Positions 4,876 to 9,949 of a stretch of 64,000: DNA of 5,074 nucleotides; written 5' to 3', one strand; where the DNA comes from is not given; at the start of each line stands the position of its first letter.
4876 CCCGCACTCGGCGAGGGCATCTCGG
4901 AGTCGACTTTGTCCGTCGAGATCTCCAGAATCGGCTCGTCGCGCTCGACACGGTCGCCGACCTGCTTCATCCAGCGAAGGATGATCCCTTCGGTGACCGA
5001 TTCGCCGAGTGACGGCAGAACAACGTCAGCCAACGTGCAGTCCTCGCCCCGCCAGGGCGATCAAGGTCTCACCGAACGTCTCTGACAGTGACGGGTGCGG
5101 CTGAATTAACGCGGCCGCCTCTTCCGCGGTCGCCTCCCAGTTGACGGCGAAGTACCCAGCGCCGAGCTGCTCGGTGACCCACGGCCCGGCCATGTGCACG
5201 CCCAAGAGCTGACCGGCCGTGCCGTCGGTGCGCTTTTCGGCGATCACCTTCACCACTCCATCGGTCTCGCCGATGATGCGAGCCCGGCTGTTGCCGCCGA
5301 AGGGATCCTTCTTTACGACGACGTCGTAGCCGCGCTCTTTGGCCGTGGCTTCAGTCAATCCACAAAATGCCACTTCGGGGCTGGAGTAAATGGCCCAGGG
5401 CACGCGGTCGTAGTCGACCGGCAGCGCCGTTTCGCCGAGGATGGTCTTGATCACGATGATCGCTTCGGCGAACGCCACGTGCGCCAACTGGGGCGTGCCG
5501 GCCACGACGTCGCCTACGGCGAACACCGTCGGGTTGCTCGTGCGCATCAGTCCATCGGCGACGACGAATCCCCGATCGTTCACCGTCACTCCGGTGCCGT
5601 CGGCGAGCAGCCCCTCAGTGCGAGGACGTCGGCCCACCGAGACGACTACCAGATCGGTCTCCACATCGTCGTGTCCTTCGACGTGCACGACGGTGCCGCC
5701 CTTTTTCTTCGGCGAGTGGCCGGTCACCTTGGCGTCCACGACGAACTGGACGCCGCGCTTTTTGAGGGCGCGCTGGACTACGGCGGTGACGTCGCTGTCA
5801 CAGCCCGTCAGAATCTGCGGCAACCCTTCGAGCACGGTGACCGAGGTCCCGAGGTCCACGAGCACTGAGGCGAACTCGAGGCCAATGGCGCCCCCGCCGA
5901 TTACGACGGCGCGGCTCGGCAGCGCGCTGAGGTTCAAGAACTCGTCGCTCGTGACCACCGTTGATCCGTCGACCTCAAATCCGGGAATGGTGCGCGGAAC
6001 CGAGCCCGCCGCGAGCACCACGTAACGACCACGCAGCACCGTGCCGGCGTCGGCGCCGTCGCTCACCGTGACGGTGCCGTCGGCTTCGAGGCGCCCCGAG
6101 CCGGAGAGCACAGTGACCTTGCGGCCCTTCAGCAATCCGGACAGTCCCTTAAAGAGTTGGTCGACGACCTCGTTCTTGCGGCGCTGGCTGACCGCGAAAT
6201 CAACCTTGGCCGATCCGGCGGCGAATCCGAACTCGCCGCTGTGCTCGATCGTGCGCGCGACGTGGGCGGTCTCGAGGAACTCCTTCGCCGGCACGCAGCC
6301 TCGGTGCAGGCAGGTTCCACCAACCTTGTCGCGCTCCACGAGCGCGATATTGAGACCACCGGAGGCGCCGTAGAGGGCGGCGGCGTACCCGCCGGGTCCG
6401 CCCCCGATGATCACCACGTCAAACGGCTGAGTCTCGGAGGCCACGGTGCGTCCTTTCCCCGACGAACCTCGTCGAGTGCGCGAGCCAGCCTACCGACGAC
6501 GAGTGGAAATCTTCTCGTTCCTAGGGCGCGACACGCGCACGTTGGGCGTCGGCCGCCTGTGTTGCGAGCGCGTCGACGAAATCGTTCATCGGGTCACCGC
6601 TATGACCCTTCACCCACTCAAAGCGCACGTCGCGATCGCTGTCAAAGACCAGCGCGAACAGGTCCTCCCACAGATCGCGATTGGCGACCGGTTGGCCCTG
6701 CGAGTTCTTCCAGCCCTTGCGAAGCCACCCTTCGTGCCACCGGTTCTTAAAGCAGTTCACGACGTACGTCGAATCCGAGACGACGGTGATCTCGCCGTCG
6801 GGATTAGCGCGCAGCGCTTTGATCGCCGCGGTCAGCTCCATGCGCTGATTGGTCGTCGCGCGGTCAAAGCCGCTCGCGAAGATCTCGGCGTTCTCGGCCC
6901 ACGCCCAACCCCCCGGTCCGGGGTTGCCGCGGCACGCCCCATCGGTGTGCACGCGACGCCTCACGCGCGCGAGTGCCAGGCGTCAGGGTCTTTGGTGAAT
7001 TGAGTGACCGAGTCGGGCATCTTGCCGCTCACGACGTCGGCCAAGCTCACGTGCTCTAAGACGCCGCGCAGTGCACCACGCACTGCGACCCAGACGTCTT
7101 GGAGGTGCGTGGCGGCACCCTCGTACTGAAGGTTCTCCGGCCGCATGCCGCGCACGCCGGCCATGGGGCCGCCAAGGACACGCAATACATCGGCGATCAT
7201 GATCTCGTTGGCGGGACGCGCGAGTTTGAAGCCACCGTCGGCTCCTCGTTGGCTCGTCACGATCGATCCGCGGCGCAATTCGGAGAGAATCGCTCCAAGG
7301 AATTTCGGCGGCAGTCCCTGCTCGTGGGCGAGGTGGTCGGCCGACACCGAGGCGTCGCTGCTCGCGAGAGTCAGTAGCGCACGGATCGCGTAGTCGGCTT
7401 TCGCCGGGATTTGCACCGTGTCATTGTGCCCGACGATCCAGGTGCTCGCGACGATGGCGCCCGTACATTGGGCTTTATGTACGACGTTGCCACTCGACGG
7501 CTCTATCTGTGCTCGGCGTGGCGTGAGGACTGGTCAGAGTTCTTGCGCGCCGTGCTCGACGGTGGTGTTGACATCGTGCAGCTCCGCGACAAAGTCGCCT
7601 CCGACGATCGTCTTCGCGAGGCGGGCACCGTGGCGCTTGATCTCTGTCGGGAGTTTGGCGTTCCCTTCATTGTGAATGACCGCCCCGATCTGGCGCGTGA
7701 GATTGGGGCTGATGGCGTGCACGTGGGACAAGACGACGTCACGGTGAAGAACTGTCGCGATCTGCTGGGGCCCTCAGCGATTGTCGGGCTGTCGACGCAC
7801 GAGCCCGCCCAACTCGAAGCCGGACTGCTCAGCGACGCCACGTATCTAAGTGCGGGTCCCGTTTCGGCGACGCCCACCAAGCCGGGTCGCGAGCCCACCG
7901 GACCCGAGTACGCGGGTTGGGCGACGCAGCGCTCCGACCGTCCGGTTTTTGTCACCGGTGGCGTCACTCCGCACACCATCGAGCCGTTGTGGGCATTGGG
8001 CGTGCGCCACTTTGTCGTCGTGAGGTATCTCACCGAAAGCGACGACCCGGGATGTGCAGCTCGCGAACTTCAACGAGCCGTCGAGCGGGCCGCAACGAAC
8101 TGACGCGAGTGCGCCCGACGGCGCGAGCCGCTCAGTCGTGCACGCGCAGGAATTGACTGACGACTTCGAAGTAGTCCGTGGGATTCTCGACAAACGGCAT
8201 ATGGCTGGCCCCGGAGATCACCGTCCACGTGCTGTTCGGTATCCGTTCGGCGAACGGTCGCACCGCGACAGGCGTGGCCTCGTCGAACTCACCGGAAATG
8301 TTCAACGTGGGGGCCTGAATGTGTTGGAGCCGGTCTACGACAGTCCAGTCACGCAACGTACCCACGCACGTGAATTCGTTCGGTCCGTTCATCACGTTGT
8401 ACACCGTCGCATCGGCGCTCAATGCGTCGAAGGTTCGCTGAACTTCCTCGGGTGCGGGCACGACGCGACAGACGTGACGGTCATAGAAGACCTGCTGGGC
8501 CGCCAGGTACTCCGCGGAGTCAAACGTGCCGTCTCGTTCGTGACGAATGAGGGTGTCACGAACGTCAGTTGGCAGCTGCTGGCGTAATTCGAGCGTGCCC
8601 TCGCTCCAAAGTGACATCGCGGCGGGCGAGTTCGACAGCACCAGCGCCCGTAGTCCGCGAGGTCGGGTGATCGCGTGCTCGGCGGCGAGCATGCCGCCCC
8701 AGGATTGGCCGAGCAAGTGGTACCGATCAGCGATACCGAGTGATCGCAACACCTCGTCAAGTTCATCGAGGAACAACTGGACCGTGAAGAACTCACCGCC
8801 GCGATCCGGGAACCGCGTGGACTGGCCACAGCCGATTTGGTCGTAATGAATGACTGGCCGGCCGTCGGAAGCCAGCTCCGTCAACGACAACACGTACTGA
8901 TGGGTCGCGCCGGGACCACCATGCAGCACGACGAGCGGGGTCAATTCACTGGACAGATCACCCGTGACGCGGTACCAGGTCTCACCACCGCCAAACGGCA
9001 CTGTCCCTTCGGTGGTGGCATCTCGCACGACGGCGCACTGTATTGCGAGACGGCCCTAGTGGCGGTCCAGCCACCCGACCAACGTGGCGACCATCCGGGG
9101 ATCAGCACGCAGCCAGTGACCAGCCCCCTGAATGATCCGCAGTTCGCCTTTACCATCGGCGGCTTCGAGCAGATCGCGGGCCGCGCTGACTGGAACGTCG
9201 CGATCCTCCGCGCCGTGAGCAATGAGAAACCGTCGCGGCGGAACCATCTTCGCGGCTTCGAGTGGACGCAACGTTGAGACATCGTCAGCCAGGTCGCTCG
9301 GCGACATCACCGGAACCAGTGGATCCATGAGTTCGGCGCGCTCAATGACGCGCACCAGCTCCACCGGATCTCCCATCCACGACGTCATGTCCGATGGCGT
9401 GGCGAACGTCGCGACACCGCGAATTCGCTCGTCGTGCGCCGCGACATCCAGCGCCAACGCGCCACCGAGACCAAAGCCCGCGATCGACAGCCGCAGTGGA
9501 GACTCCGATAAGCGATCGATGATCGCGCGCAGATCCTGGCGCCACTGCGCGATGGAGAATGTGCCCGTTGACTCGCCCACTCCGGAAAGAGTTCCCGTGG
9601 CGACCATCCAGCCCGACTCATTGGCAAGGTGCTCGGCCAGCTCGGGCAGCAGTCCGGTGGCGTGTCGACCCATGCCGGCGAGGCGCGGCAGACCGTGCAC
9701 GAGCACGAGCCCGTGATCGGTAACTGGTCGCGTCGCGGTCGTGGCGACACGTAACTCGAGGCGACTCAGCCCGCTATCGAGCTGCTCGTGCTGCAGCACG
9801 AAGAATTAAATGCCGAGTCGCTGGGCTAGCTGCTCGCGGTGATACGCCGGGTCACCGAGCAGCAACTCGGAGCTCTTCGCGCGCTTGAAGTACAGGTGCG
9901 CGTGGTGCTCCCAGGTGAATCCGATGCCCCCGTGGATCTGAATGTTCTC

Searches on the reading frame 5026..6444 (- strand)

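Call 43: search_protein_families(library=pfam, proteins=[window:5026-6444:-], max_evalue=0.001)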
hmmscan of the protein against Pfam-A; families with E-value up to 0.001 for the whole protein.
window:5026-6444:- (472 aa): 11 families
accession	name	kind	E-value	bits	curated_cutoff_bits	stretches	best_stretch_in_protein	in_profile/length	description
PF07992.20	Pyr_redox_2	-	2.7e-67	227.7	26.1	1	8-328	1-291/291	Pyridine nucleotide-disulphide oxidoreductase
PF02852.28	Pyr_redox_dim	-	6.3e-27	94.4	25.3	1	348-459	1-108/110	Pyridine nucleotide-disulphide oxidoreductase, dimerisation domain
PF00070.33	Pyr_redox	-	7.4e-19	68.5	22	1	178-256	1-78/82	Pyridine nucleotide-disulphide oxidoreductase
PF13738.12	Pyr_redox_3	-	7.5e-09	35.7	30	1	136-311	122-305/305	Pyridine nucleotide-disulphide oxidoreductase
PF03486.20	HI0933_like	-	1.7e-07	31.4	50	0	9-41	2-34/244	HI0933-like protein Rossmann domain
PF12831.13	FAD_oxidored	-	1.3e-06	28.4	27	1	9-53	1-46/416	FAD dependent oxidoreductase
PF01134.28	GIDA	-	1.3e-06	28.2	22.1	1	9-95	1-86/391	Glucose inhibited division protein A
PF01266.30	DAO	-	5.5e-06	26.6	27.9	0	9-44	1-38/353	FAD dependent oxidoreductase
PF13450.12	NAD_binding_8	-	4.3e-05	24.1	21.9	0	12-46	1-36/68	NAD(P)-binding Rossmann-like domain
PF00890.30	FAD_binding_2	-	0.00012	21.9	20.4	1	9-43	1-35/414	FAD binding domain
PF01262.27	AlaDh_PNT_C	-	0.00018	21.4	23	0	176-220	28-72/214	Alanine dehydrogenase/PNT, C-terminal domain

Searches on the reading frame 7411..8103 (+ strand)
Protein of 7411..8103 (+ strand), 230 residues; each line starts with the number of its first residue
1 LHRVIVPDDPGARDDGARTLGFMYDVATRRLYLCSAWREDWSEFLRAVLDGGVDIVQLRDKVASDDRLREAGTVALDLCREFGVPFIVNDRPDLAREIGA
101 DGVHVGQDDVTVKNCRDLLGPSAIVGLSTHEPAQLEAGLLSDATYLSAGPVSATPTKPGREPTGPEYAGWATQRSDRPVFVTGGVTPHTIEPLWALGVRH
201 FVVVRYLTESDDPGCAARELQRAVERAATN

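Call 43: search_protein_families(library=pfam, proteins=[window:7411-8103:+], max_evalue=0.001)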
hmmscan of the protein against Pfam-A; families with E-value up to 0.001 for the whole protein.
window:7411-8103:+ (230 aa): 1 family
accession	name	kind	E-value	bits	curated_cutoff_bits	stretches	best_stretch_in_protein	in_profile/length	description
PF02581.23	TMP-TENI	-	3e-48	164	27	1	39-205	12-178/180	Thiamine monophosphate synthase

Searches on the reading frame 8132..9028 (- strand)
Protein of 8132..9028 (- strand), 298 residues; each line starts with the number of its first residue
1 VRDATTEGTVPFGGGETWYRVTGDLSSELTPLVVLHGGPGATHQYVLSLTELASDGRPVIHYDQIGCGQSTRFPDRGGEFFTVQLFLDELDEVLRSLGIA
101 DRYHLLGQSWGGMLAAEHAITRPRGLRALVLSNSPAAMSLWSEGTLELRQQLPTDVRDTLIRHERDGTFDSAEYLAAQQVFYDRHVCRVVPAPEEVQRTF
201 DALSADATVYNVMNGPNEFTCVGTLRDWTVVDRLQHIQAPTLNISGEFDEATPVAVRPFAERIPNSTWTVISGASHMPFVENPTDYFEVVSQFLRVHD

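Call 43: search_protein_families(library=pfam, proteins=[window:8132-9028:-], max_evalue=0.001)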
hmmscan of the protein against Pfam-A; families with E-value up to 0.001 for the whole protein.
window:8132-9028:- (298 aa): 3 families
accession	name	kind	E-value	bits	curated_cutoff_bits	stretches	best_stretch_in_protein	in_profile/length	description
PF00561.26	Abhydrolase_1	-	4e-26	92.6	25.8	1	31-283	2-245/245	alpha/beta hydrolase fold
PF12697.13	Abhydrolase_6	-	1.7e-17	65.3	26.3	1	32-288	1-216/217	Alpha/beta hydrolase family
PF12146.15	Hydrolase_4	-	6.7e-14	52.2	27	1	32-135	7-110/239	Serine aminopeptidase, S33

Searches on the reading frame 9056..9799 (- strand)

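Call 43: search_protein_families(library=pfam, proteins=[window:9056-9799:-], max_evalue=0.001)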
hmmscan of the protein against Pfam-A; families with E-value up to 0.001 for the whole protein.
window:9056-9799:- (247 aa): 4 families
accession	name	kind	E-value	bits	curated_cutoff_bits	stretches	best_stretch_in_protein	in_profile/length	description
PF12146.15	Hydrolase_4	-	1.7e-08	34.5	27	1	42-140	12-115/239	Serine aminopeptidase, S33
PF00326.27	Peptidase_S9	-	1.8e-07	31.3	22.6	1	95-246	57-208/213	Prolyl oligopeptidase family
PF00561.26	Abhydrolase_1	-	2.1e-06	28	25.8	1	31-141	3-112/245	alpha/beta hydrolase fold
PF12697.13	Abhydrolase_6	-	2.2e-05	25.7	26.3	1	31-238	1-215/217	Alpha/beta hydrolase family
